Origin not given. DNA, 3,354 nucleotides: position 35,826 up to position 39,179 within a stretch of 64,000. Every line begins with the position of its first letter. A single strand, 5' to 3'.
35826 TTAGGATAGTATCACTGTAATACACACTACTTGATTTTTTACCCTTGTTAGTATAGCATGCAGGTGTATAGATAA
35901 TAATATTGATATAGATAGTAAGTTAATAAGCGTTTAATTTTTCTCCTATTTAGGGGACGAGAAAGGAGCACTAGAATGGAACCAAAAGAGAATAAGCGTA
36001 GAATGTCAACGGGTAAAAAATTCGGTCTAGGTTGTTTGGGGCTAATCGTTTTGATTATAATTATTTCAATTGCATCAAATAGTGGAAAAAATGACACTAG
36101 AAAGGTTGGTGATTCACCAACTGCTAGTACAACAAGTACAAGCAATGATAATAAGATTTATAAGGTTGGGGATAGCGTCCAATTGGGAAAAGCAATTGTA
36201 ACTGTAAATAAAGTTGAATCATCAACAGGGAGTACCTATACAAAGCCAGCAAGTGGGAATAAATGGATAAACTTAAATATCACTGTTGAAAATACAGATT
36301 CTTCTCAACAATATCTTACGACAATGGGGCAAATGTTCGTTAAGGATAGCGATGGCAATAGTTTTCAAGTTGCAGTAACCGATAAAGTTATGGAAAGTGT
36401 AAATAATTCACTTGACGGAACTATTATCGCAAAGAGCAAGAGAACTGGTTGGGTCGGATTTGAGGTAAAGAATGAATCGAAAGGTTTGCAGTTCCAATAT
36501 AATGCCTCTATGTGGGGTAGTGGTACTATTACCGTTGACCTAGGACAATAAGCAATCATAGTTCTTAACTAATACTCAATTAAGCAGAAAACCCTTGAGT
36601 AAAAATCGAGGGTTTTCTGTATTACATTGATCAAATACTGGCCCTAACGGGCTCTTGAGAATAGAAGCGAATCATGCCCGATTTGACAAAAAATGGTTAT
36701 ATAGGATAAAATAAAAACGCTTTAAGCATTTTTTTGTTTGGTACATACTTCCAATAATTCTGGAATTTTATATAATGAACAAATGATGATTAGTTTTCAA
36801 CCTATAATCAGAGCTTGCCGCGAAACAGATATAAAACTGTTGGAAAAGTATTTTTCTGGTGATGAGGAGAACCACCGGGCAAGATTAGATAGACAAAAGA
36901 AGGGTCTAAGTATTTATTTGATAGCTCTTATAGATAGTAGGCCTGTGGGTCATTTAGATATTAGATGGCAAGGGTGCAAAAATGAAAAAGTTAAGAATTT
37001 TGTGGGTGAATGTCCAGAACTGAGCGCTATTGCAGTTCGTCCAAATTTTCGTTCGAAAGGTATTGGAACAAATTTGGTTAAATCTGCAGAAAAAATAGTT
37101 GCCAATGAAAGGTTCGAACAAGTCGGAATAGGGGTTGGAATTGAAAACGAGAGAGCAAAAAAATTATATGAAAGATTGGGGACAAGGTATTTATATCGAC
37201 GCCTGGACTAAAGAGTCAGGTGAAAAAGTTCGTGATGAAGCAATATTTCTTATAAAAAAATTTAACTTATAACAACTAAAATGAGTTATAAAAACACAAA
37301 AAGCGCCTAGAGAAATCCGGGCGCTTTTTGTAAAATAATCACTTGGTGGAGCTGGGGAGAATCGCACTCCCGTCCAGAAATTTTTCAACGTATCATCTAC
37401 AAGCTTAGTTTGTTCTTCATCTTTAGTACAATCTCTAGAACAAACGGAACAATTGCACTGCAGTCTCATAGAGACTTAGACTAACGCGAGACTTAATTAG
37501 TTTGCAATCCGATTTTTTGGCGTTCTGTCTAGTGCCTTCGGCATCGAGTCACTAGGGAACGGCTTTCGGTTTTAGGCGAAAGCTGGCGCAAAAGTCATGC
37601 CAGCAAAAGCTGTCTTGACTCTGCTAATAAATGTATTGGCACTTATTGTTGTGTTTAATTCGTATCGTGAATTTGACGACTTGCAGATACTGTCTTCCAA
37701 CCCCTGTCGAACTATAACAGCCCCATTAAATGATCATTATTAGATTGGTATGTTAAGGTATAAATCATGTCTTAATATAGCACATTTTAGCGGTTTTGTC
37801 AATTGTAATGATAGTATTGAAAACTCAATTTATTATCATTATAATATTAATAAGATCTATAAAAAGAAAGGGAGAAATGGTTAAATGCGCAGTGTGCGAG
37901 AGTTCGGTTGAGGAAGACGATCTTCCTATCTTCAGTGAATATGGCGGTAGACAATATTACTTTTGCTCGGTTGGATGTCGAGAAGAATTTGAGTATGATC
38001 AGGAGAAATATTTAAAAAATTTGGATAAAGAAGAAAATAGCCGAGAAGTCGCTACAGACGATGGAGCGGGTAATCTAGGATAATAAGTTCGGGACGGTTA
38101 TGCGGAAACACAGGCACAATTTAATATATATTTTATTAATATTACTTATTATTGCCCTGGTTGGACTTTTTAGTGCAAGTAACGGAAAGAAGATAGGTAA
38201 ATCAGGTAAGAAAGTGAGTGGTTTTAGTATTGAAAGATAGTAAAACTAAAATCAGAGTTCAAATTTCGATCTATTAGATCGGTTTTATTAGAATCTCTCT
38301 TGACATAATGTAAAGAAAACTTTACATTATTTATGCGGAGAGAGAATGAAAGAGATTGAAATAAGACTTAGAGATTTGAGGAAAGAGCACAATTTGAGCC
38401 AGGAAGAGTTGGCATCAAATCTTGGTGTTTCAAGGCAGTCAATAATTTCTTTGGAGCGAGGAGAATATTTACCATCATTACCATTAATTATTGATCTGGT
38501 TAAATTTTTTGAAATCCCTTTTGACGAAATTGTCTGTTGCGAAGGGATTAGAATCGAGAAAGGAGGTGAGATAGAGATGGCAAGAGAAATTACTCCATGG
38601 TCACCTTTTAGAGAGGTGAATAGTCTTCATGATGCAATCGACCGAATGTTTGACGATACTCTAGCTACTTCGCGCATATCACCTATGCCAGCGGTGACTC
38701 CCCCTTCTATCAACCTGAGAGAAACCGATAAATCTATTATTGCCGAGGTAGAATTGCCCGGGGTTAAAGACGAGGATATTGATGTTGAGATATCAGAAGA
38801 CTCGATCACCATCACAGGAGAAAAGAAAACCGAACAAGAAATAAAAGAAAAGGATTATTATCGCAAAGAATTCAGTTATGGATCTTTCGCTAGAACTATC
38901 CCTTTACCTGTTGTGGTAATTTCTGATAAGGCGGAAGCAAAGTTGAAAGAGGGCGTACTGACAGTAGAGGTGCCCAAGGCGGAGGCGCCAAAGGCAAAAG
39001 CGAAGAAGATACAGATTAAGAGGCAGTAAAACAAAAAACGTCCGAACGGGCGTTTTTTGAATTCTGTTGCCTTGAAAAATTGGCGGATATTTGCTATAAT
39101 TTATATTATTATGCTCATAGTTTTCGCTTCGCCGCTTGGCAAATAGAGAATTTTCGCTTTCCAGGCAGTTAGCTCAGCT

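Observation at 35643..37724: tmRNA (ssrA) gene whose 3' end and terminator are duplicated as a 66-bp direct repeat bracketing a 1.6-kb two-gene cassette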

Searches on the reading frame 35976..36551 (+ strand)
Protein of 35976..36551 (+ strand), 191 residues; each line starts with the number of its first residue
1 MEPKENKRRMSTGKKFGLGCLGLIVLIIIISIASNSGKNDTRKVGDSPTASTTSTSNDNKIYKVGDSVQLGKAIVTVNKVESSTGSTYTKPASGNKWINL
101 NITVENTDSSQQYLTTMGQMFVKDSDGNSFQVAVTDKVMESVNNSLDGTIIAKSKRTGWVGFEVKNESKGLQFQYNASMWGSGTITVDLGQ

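Call 6: search_protein_families(library=pfam, proteins=[window:35976-36551:+])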
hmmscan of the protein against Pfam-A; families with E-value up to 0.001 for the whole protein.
window:35976-36551:+ (191 aa): 2 families
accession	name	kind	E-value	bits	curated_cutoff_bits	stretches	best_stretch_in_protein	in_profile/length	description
PF11611.13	DUF4352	-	4.6e-22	79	25.9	1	62-183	1-120/122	Domain of unknown function (DUF4352)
PF16729.10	DUF5067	-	0.00042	20.7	27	1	50-173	3-122/126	Domain of unknown function (DUF5067)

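Call 9: find_encoding_contigs(protein=window:35976-36551:+, flank=6000, max_places=10)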
Protein window:35976-36551:+ (191 aa): 1 contig read that carries it; 1 place shown.
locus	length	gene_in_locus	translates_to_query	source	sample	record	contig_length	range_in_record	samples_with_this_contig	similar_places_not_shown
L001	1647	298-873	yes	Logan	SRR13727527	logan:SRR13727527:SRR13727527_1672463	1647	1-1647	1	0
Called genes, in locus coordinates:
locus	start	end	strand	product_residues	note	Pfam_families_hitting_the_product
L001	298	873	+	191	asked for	PF11611:DUF4352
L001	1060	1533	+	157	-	PF13673:Acetyltransf_10 (weak), PF00583:Acetyltransf_1, PF13508:Acetyltransf_7, PF08445:FR47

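Call 36: find_related_loci(query=window:35976-36551:+, collection=viral_contigs, flank=8000)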
Query window:35976-36551:+ (191 aa) in viral_contigs; peptide patterns used: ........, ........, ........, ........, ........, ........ (x = any residue, [..] = any of these).
5 stretches matched a pattern, but none encodes a relative of the query by tblastn (E <= 1e-3).

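Call 46: search_protein_representatives(protein=window:35976-36551:+)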
Query: 191 residues. Proteins with E-value up to 0.001 (for the whole library): 1468; up to 1e-10: 220; up to 1e-30: 9. The best 150 are listed.
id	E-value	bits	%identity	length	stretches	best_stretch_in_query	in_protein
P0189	4.4e-79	280.5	70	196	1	4-190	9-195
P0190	1.3e-56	207.4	69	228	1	54-190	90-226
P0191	4.3e-52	192.6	28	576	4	62-189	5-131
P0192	3.7e-42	160.3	49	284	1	17-190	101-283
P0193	2.7e-36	141.2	27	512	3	36-190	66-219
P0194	8.8e-36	139.5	54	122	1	70-190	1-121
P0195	7.1e-34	133.3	41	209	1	2-191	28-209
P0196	1.4e-33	132.3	41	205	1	18-191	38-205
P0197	2.0e-31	125.3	30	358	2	46-188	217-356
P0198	1.1e-30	122.9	48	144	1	7-138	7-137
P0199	3.5e-30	121.3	29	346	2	41-191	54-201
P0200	2.1e-29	118.7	28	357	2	47-190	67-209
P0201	2.3e-29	118.6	57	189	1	88-177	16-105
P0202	2.7e-29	118.4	31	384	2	47-188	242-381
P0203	3.1e-29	118.2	29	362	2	58-186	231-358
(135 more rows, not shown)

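Call 47: find_encoding_contigs(protein=P0189, flank=8000, max_places=4)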
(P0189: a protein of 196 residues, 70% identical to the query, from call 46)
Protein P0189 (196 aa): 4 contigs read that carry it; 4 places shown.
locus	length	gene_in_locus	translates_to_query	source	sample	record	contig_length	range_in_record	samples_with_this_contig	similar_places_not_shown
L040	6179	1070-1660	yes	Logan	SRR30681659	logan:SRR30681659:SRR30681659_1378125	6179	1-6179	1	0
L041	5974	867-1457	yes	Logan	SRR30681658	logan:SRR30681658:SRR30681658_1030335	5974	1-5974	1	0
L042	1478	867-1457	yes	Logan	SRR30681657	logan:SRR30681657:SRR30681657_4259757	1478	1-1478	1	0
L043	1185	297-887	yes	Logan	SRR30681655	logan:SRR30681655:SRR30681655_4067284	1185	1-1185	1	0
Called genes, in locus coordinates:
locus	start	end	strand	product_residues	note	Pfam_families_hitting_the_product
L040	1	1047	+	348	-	?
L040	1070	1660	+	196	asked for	PF11611:DUF4352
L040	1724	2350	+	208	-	-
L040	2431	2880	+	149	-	-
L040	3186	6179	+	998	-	?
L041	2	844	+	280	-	?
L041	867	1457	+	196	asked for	PF11611:DUF4352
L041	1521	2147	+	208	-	-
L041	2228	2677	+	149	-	-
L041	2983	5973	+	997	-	?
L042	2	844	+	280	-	?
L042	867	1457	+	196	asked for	PF11611:DUF4352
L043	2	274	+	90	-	?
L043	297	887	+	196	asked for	PF11611:DUF4352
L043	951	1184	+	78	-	?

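Call 59: search_protein_families(library=phrogs, proteins=[window:35976-36551:+, L040:1-1047:+, L040:1724-2350:+, L040:2431-2880:+], max_evalue=0.001)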
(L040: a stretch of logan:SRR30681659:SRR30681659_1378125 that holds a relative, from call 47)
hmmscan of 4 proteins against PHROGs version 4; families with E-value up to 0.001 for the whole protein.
window:35976-36551:+ (191 aa): 1 family
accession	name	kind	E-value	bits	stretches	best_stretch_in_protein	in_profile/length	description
phrog_806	-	unknown function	1.8e-21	78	1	22-189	11-185/187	-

L040:1-1047:+ (348 aa): 0 families

L040:1724-2350:+ (208 aa): 0 families

L040:2431-2880:+ (149 aa): 0 families

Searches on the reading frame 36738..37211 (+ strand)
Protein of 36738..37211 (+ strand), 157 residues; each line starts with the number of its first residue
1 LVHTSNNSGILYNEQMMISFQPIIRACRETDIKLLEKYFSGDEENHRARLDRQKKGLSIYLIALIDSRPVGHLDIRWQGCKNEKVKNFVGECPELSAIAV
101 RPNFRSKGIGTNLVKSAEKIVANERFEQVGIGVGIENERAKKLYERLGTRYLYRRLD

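Call 6: search_protein_families(library=pfam, proteins=[window:36738-37211:+])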
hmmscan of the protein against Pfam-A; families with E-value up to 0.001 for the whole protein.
window:36738-37211:+ (157 aa): 5 families
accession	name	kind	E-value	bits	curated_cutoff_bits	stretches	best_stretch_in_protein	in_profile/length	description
PF00583.31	Acetyltransf_1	-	6.8e-15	55.8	20.7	1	39-148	12-115/116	Acetyltransferase (GNAT) family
PF08445.16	FR47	-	3.7e-09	36.9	22.1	1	94-151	23-79/86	FR47-like protein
PF13508.13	Acetyltransf_7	-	4.6e-09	37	27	1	59-148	4-81/84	Acetyltransferase (GNAT) domain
PF13673.13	Acetyltransf_10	-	5.9e-07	29.9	23.6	1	55-148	28-106/128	Acetyltransferase (GNAT) domain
PF13302.13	Acetyltransf_3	-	6.4e-05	24.1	25.4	1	44-149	35-137/138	Acetyltransferase (GNAT) domain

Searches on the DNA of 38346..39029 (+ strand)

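Call 31: search_rna_families(sources=[L032, L034, L035], threshold=gathering)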
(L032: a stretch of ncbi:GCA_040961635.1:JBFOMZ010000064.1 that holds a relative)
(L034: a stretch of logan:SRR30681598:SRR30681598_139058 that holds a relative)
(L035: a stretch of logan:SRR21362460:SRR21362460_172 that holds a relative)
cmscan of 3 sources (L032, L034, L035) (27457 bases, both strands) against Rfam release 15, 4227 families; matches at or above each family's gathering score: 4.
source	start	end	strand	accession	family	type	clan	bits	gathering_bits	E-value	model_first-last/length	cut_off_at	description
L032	8896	9293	-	RF00023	tmRNA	Gene;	CL00001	115.4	47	1e-44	1-374/374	no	transfer-messenger RNA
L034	1516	1589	+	RF00005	tRNA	Gene; tRNA;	CL00001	70.4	29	1.1e-13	1-71/71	no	tRNA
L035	1652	1725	+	RF00005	tRNA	Gene; tRNA;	CL00001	65.4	29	2.4e-12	1-71/71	no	tRNA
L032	10778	10834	+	RF00005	tRNA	Gene; tRNA;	CL00001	39.3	29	3.8e-05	10-63/71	no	tRNA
